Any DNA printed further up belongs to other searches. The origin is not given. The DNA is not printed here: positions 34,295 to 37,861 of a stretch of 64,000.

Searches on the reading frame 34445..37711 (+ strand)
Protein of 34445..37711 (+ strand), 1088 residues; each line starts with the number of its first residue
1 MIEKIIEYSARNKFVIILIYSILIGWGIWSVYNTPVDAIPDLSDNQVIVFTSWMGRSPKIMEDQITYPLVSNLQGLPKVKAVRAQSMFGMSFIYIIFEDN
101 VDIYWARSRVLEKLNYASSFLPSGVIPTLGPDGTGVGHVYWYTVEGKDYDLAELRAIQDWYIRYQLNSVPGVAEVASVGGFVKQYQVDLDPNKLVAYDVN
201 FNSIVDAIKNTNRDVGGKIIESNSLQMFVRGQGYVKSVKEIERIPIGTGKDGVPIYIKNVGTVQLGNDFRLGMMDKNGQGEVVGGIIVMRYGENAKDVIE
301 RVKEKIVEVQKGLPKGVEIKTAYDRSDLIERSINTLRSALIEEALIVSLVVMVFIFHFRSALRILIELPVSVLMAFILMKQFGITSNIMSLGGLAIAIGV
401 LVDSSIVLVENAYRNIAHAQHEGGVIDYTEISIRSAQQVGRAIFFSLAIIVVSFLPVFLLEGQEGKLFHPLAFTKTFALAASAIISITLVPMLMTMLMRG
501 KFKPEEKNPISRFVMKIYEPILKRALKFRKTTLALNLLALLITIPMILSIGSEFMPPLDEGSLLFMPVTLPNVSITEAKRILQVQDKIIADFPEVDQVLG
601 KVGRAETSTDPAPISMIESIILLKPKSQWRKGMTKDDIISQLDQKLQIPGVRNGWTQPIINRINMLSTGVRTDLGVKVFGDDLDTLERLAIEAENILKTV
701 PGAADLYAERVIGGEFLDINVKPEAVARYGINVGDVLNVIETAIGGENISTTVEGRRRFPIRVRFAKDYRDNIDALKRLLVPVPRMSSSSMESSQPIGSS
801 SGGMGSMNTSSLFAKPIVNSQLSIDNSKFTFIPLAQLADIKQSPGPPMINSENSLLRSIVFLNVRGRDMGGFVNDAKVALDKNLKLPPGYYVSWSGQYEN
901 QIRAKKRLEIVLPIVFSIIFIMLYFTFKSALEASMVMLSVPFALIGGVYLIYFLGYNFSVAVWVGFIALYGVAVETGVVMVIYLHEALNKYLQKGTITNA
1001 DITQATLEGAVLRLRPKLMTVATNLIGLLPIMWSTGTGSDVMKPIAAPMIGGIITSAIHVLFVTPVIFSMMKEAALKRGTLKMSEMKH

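Call 63: search_protein_families(library=phrogs, proteins=[window:34445-37711:+], max_evalue=0.00001)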
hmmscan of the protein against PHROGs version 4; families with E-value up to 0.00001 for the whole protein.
window:34445-37711:+ (1088 aa): 1 family
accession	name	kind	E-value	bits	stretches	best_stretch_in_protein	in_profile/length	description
phrog_7301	-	unknown function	7e-187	624.2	1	4-1078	2-1030/1035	-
